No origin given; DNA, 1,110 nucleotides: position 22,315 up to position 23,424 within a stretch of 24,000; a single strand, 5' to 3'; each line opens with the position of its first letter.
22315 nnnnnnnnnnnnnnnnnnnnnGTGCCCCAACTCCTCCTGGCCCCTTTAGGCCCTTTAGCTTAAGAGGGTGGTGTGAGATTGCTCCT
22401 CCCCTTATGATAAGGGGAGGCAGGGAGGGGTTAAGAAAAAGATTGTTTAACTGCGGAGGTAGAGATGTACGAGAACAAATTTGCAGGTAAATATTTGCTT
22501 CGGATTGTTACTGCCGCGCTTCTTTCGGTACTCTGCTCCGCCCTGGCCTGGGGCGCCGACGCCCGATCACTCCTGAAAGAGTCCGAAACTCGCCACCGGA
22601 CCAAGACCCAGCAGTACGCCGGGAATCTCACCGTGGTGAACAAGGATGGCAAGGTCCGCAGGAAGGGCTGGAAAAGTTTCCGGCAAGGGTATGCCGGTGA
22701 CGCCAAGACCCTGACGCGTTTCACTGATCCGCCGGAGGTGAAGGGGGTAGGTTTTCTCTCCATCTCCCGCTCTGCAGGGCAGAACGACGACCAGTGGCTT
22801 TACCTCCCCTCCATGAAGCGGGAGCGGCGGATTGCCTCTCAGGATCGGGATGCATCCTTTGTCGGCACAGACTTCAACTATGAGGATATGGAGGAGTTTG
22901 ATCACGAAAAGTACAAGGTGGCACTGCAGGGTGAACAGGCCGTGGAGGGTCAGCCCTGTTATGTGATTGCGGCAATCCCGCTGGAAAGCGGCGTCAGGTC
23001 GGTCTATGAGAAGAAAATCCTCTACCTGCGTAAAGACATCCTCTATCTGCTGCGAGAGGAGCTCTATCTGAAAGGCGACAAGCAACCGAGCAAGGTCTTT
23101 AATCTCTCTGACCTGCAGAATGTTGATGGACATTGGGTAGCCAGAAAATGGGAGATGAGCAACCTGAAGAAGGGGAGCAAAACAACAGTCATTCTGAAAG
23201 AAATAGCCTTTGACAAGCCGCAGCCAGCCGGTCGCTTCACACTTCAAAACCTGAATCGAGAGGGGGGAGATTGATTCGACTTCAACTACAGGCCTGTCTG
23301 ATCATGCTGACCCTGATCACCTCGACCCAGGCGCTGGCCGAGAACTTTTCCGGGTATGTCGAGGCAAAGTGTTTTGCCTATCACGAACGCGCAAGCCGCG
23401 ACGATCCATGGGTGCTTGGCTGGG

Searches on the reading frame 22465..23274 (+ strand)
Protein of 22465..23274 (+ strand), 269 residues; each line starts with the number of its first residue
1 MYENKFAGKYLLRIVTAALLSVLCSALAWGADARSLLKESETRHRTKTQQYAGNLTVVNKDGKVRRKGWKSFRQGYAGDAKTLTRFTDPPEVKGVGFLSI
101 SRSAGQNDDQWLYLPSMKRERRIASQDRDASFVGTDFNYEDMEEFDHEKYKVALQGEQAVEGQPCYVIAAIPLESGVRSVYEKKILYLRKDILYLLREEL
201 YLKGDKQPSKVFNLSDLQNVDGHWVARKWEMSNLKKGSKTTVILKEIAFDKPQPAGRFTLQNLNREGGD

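Call 57: search_protein_families(library=pfam, proteins=[window:22465-23274:+], max_evalue=0.001)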
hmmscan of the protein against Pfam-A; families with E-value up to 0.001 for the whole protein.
window:22465-23274:+ (269 aa): 2 families
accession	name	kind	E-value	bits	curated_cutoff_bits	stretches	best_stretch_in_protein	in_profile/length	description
PF17131.11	LolA_like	-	1.5e-54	184.9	30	1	78-265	1-184/184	Outer membrane lipoprotein-sorting protein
PF07044.18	DUF1329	-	2.8e-06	27.3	23.1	1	28-154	84-221/368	Protein of unknown function (DUF1329)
